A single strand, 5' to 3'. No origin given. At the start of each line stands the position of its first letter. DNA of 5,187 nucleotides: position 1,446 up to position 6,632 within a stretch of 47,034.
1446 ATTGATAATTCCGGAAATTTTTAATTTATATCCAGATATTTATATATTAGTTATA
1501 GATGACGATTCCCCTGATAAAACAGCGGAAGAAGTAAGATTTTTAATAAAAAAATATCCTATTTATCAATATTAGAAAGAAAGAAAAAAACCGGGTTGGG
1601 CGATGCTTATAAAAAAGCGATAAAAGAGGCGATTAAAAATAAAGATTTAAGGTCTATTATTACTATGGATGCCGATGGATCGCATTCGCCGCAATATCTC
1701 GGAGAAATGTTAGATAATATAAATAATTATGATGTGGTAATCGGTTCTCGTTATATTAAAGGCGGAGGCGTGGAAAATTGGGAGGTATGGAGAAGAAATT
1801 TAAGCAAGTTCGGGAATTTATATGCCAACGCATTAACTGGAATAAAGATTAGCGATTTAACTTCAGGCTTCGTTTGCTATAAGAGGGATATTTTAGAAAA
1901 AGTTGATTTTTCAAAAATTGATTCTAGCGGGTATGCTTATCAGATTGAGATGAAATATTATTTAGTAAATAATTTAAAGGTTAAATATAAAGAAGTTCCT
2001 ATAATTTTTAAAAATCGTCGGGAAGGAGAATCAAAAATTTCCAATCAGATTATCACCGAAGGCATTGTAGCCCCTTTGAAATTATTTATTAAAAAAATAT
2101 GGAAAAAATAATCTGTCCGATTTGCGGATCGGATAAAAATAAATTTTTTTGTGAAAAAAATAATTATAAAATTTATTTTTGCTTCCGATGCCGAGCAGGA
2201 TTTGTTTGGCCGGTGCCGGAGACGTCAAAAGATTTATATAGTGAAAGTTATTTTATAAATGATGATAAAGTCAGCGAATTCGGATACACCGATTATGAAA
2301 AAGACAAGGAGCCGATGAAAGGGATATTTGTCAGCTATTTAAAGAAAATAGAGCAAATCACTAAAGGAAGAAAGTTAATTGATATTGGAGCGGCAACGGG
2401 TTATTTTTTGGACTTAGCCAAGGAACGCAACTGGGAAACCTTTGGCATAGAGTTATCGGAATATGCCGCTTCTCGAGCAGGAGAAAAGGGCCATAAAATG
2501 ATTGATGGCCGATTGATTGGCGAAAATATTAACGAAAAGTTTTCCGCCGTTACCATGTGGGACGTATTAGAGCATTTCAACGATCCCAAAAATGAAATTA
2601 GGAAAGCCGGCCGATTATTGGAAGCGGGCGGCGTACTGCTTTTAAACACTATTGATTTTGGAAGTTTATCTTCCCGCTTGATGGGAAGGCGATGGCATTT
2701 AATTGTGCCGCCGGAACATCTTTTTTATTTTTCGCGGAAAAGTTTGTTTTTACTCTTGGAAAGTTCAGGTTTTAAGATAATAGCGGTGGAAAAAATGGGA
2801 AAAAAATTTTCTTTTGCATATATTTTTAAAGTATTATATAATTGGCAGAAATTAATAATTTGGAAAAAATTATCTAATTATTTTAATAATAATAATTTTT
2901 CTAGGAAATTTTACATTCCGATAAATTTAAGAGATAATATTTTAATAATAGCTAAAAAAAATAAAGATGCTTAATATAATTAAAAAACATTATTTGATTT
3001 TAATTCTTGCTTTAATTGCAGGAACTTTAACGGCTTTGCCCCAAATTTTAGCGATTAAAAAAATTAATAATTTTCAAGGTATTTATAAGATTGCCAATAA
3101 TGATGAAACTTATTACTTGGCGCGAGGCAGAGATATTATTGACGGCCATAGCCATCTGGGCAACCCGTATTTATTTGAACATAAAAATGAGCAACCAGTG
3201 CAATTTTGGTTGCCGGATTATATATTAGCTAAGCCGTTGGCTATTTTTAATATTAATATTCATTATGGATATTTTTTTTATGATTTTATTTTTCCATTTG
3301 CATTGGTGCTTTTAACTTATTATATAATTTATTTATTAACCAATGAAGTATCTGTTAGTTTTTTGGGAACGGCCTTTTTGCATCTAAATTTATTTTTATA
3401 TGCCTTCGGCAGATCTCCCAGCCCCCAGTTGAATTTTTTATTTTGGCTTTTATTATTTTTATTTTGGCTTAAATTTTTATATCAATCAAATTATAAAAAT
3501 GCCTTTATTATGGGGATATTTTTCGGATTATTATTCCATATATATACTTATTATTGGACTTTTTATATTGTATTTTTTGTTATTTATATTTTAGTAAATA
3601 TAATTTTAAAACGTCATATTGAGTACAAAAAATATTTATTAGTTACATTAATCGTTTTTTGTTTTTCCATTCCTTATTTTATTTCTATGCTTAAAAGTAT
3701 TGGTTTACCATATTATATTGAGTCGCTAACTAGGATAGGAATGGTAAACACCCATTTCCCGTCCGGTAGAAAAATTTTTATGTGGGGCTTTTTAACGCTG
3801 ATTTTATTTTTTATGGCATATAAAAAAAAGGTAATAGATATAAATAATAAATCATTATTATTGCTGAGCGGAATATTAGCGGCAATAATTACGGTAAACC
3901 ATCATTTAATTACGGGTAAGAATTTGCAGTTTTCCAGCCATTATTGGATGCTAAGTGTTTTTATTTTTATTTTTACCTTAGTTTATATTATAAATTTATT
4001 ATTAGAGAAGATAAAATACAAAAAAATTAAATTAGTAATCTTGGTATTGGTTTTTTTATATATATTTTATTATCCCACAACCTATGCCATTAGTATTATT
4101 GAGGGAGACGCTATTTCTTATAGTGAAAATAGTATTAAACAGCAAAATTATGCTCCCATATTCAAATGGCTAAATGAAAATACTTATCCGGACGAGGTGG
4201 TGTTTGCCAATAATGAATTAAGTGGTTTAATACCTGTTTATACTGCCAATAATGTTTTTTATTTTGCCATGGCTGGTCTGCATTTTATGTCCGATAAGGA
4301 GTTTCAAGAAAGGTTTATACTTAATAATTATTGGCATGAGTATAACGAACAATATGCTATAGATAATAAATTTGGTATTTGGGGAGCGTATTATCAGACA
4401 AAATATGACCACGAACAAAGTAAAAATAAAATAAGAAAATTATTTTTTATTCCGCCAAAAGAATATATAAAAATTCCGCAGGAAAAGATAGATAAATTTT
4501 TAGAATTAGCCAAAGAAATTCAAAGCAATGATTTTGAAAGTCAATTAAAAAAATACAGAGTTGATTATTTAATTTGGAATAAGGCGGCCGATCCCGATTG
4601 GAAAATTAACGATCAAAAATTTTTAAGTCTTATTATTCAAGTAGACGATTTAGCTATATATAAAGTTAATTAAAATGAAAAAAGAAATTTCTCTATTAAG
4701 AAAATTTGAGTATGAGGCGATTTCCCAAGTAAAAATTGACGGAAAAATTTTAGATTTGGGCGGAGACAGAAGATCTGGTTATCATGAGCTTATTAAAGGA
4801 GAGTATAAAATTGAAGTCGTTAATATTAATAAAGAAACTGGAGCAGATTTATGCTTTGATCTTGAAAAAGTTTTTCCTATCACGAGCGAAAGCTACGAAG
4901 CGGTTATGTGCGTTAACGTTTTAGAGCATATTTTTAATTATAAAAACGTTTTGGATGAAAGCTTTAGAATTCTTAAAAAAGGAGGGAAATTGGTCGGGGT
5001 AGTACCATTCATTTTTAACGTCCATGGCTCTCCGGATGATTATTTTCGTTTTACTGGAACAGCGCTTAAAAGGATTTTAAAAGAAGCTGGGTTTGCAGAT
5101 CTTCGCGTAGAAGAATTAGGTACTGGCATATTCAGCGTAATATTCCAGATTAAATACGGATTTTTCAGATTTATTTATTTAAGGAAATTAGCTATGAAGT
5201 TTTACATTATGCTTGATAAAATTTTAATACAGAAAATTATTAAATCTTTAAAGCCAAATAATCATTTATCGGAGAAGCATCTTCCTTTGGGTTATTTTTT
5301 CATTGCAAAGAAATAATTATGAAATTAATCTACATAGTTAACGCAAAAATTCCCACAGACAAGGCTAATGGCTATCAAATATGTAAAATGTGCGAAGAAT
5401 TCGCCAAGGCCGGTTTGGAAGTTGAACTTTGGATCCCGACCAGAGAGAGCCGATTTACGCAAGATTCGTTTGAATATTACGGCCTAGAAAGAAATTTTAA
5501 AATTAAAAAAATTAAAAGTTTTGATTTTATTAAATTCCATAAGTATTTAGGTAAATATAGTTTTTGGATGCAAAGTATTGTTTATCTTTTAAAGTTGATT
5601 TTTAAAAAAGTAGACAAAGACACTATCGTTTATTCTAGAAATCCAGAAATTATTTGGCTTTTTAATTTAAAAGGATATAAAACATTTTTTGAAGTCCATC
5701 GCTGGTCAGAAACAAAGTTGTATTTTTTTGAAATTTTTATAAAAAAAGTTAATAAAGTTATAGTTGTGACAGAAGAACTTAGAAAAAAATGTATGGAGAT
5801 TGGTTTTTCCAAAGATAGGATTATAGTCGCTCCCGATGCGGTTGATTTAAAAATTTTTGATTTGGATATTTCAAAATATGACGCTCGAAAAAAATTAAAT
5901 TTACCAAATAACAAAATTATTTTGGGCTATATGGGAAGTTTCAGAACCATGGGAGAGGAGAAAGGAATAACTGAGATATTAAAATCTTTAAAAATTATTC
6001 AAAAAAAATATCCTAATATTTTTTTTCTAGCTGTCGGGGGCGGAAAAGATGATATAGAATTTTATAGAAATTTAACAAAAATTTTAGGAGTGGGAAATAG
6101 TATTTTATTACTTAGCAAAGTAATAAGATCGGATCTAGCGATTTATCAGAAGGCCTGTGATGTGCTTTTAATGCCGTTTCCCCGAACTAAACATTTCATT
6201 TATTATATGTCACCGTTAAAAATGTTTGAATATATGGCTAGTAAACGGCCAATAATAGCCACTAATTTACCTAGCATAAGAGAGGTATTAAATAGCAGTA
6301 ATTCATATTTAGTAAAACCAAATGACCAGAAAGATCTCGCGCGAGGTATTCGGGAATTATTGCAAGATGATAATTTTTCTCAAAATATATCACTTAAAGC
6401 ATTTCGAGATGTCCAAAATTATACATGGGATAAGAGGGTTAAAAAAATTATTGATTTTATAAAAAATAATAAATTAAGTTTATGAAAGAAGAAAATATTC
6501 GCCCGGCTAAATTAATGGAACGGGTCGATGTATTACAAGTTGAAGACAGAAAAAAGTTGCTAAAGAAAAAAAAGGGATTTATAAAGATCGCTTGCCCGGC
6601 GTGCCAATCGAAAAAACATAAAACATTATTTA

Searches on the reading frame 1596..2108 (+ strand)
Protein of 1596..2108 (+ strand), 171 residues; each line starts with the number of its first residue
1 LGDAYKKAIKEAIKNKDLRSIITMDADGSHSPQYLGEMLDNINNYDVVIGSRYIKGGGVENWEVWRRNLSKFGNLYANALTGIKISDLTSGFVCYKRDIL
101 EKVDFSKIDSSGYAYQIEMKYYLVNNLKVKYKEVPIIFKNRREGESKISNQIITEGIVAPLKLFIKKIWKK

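Call 49: search_protein_families(library=pfam, proteins=[window:1596-2108:+], max_evalue=0.0001)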
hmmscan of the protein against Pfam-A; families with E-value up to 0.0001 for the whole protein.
window:1596-2108:+ (171 aa): 1 family
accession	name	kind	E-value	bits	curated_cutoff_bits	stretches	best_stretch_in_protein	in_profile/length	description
PF00535.33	Glycos_transf_2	-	3.3e-10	40.6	23.3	1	7-103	68-167/168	Glycosyl transferase family 2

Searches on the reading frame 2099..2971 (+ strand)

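Call 49: search_protein_families(library=pfam, proteins=[window:2099-2971:+], max_evalue=0.0001)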
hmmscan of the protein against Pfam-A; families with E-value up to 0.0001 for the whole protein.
window:2099-2971:+ (291 aa): 4 families
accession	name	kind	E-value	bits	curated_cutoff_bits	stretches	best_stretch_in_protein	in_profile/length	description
PF13489.12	Methyltransf_23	-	1.1e-25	90.7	27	1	87-229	20-163/164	Methyltransferase domain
PF08242.18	Methyltransf_12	-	1.7e-09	38.7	30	1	94-180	1-98/98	Methyltransferase domain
PF08241.18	Methyltransf_11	-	3.6e-08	34.4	21.2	1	95-181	2-94/95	Methyltransferase domain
PF13649.12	Methyltransf_25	-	5.1e-05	24.3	27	0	94-178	2-97/97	Methyltransferase domain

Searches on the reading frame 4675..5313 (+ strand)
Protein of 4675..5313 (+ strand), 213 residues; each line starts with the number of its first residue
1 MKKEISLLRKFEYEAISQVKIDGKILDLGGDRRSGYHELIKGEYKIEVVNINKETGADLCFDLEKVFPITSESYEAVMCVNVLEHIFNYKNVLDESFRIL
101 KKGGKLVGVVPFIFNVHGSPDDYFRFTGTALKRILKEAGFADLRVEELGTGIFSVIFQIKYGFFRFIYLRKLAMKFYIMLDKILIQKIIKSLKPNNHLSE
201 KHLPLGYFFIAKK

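Call 49: search_protein_families(library=pfam, proteins=[window:4675-5313:+], max_evalue=0.0001)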
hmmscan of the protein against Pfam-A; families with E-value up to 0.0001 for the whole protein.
window:4675-5313:+ (213 aa): 2 families
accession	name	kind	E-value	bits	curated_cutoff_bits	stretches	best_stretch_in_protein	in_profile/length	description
PF08241.18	Methyltransf_11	-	3e-08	34.6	21.2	1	59-107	47-94/95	Methyltransferase domain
PF13489.12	Methyltransf_23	-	2.4e-07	31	27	1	23-142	24-161/164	Methyltransferase domain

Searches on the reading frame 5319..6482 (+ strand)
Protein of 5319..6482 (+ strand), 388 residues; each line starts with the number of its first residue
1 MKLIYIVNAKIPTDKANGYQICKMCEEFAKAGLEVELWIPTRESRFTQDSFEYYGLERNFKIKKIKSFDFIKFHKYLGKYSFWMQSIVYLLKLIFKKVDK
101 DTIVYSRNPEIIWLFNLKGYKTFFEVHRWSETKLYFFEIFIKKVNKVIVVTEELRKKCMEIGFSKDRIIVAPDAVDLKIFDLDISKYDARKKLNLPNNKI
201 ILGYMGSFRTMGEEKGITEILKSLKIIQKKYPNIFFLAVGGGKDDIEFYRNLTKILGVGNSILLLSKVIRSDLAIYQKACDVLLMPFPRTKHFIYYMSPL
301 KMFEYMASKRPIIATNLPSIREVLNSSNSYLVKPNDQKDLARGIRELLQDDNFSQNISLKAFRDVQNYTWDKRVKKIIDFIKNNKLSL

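Call 49: search_protein_families(library=pfam, proteins=[window:5319-6482:+], max_evalue=0.0001)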
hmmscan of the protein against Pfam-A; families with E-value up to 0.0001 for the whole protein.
window:5319-6482:+ (388 aa): 4 families
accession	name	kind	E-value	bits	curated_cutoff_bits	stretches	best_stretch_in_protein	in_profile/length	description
PF00534.26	Glycos_transf_1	-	1.3e-22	80.6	26.4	1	188-360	4-168/172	Glycosyl transferases group 1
PF13692.12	Glyco_trans_1_4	-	4.8e-21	76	27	1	201-350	3-142/142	Glycosyl transferases group 1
PF13439.12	Glyco_transf_4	-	3e-06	27.8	28.5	1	22-177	9-168/170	Glycosyltransferase Family 4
PF13524.12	Glyco_trans_1_2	-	2.1e-05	24.9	25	1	294-379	59-144/144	Glycosyl transferase-like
